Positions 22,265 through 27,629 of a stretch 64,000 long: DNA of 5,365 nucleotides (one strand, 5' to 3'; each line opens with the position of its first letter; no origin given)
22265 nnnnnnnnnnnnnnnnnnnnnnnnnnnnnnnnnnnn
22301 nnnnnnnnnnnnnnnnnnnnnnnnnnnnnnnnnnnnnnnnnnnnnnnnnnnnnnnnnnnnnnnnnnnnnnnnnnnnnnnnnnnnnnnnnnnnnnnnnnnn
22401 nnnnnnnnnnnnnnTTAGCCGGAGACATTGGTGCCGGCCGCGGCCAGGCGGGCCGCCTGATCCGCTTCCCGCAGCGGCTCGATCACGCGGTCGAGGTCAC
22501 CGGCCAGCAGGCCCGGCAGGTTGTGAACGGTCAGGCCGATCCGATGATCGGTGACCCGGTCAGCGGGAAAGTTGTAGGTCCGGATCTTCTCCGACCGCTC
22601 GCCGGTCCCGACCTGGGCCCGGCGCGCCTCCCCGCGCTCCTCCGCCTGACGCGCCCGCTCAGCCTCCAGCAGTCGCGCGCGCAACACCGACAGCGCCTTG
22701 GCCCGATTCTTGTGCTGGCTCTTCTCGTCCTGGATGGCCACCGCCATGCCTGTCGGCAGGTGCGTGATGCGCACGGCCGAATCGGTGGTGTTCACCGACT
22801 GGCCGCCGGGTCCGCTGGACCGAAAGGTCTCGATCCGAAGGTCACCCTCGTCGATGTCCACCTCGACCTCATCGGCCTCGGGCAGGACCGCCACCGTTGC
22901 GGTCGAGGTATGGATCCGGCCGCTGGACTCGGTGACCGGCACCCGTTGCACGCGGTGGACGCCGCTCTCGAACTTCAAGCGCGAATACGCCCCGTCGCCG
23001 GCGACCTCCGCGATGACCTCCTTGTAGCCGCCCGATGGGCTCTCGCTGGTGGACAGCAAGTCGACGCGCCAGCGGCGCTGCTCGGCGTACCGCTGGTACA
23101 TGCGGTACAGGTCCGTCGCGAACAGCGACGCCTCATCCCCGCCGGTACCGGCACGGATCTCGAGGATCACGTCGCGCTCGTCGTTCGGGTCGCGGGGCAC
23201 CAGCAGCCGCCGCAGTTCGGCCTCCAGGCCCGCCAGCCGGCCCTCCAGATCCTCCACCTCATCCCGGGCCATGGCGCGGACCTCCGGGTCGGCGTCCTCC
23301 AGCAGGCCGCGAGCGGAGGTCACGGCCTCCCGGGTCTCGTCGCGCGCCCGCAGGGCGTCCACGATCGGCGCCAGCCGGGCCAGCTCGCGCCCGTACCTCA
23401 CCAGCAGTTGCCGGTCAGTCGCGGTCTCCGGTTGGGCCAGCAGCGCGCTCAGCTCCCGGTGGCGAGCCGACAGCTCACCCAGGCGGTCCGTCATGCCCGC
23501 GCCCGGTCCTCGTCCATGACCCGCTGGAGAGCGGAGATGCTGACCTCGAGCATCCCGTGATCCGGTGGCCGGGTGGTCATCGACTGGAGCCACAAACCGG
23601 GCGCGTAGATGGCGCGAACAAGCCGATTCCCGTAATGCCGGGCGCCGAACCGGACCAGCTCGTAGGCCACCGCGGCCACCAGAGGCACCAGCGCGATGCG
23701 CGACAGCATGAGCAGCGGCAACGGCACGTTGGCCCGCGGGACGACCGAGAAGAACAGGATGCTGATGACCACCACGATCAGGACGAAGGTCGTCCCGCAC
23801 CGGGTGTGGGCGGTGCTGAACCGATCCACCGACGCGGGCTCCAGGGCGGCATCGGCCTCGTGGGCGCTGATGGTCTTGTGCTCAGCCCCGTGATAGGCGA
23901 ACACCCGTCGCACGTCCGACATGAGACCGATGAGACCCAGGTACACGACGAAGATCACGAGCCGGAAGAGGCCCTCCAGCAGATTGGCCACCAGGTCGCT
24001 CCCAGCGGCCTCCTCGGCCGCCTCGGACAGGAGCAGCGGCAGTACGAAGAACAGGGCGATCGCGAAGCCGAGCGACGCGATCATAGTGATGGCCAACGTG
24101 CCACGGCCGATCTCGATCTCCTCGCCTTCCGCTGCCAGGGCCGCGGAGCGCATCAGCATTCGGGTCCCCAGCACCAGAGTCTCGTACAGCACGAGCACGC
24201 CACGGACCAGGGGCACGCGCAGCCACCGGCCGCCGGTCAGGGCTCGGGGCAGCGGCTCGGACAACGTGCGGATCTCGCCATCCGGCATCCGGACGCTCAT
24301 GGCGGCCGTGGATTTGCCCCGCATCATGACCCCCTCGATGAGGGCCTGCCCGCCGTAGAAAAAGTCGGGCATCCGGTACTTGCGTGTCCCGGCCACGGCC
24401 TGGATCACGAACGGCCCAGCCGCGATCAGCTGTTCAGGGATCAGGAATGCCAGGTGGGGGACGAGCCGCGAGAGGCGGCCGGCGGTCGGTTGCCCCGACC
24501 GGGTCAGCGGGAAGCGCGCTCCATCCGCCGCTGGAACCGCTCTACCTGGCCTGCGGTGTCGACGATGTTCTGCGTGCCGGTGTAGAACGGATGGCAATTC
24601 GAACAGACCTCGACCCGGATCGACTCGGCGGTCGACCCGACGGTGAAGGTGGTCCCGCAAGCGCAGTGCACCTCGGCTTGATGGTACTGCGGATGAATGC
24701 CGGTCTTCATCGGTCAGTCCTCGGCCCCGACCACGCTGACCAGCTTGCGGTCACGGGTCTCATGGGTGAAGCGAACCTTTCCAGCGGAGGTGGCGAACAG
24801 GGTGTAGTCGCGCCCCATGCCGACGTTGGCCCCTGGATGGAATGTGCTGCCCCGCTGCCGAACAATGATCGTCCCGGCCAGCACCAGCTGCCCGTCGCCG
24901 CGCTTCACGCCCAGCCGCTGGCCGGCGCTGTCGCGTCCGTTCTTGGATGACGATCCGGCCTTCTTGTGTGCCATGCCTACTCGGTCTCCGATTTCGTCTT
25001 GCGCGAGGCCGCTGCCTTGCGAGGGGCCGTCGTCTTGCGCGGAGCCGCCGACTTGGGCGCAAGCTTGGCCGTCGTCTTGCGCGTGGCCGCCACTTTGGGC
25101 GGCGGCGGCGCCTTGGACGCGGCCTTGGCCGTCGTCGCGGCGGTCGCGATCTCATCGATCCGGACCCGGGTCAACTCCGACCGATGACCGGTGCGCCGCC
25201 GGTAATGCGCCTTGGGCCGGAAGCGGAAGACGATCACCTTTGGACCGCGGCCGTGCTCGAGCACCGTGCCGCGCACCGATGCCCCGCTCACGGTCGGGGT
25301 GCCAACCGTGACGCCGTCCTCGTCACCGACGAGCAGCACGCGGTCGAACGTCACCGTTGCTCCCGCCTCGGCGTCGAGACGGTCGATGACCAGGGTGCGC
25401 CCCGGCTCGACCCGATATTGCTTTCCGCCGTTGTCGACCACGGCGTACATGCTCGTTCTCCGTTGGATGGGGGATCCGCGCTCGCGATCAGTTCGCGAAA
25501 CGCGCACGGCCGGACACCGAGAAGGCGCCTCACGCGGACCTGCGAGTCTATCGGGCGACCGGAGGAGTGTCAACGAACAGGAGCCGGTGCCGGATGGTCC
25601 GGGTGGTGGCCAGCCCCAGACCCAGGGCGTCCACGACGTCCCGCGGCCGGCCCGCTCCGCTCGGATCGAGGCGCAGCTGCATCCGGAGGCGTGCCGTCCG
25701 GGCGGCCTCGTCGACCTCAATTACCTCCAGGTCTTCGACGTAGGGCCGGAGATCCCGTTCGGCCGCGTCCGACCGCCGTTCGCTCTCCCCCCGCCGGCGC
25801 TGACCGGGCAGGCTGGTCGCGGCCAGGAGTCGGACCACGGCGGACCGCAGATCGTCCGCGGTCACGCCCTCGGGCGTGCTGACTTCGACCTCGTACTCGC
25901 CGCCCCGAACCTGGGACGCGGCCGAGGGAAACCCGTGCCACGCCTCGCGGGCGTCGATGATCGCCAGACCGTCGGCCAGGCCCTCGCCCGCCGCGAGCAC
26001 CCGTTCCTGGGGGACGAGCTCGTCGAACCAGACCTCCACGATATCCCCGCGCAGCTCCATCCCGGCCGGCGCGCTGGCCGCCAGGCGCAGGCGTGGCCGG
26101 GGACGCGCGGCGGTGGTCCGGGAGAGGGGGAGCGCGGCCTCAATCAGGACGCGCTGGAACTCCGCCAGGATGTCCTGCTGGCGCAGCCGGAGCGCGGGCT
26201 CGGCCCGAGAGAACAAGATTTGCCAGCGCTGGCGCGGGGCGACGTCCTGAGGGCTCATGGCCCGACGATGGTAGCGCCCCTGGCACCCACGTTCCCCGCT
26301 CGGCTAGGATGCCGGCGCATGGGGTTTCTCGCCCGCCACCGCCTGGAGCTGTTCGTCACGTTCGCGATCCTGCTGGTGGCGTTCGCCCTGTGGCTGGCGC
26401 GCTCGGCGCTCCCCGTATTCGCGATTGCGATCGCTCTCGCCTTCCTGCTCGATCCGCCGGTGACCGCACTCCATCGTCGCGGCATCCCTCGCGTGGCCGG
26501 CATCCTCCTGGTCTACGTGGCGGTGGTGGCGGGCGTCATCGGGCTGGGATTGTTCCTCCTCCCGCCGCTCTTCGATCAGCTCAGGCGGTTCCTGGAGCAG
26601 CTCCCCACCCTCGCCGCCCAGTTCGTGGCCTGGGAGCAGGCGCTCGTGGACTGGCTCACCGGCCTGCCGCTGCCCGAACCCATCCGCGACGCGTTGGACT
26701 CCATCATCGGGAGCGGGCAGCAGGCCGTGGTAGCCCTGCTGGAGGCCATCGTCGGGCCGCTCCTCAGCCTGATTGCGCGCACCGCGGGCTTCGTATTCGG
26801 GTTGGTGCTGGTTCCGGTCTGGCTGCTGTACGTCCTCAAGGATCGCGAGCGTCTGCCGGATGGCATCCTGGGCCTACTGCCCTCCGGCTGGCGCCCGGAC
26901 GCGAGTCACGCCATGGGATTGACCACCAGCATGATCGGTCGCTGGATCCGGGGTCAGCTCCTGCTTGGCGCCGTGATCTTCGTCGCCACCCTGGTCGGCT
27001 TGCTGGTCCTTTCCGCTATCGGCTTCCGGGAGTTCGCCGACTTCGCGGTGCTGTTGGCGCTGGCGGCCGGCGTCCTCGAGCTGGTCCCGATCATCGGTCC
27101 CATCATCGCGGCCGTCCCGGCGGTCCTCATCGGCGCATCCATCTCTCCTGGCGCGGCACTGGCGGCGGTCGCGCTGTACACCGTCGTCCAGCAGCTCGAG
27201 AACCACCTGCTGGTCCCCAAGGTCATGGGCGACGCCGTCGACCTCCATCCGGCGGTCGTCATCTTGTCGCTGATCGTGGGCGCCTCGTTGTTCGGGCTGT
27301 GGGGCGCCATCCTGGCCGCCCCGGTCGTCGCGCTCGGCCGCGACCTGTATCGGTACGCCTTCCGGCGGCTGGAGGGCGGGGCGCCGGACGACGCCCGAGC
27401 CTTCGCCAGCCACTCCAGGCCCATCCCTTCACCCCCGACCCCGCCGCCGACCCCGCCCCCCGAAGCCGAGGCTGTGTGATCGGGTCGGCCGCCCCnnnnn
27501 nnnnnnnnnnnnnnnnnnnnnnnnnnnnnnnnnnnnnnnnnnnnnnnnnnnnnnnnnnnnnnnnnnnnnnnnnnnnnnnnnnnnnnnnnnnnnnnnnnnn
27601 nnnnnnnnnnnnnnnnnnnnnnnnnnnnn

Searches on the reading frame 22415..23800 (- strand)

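Call 27: search_protein_families(library=pfam, proteins=[window:22415-23800:-])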
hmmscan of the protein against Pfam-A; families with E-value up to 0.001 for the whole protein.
window:22415-23800:- (461 aa): 2 families
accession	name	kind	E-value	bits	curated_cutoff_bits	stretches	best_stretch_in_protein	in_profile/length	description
PF03462.23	PCRF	-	5.2e-71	238.9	24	1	111-303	2-194/194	PCRF domain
PF00472.26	RF-1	-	2.1e-42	144.2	35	1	310-420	1-116/116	RF-1 domain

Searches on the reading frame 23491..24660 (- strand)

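Call 8: search_protein_families(library=pfam, proteins=[window:23491-24660:-])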
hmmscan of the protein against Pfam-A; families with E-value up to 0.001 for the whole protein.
window:23491-24660:- (389 aa): 1 family
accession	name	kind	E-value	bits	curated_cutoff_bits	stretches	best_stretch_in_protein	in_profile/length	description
PF07136.16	DUF1385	-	3.4e-77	259.2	22.1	1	149-383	1-226/227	Protein of unknown function (DUF1385)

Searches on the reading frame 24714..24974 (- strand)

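Call 9: search_protein_families(library=ncbifam, proteins=[window:24714-24974:-], max_evalue=1)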
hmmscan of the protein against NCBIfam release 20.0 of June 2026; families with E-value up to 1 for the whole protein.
window:24714-24974:- (86 aa): 1 family
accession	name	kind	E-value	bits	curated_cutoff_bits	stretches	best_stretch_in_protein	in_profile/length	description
TIGR00062.1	L27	equivalog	1.1e-35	121.5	90.35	1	1-82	1-83/83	50S ribosomal protein L27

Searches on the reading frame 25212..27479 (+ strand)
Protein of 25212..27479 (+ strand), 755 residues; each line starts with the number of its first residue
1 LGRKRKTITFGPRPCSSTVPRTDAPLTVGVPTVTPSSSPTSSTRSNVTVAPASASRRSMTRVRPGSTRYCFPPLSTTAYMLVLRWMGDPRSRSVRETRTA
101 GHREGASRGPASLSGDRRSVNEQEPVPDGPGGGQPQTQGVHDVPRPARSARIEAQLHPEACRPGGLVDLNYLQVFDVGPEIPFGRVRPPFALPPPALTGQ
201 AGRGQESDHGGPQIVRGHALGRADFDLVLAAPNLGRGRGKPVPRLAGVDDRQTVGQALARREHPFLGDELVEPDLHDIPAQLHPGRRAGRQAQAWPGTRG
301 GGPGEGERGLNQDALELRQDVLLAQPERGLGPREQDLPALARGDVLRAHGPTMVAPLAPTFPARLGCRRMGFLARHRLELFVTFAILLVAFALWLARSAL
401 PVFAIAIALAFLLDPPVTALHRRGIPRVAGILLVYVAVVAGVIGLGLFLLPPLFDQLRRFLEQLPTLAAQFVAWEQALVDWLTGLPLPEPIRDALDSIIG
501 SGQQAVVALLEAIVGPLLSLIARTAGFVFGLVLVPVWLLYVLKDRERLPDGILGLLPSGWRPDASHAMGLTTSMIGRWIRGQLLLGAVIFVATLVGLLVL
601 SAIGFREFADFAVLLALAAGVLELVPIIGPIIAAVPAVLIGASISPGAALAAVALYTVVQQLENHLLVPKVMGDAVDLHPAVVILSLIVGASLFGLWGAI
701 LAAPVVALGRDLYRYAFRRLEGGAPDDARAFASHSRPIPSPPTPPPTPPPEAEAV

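Call 8: search_protein_families(library=pfam, proteins=[window:25212-27479:+])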
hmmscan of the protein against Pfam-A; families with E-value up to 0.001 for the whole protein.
window:25212-27479:+ (755 aa): 1 family
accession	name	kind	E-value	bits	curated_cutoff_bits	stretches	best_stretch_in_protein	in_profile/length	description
PF01594.21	AI-2E_transport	-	5.3e-62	210.3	34.3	1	382-713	4-323/327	AI-2E family transporter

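Call 9: search_protein_families(library=ncbifam, proteins=[window:25212-27479:+], max_evalue=1)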
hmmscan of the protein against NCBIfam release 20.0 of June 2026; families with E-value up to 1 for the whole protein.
window:25212-27479:+ (755 aa): 3 families
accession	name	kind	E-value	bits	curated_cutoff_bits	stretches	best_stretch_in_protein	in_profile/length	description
TIGR02872.1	spore_ytvI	equivalog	8e-30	104.4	198.15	1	381-706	5-329/341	sporulation integral membrane protein YtvI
NF045801.1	efflux_ABUW_0982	equivalog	8.7e-15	54.5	675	1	379-714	8-341/392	chloramphenicol efflux transporter CxpE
NF008930.0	PRK12287.1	subfamily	2.7e-12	46.9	318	1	376-707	9-319/344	AI-2E family transporter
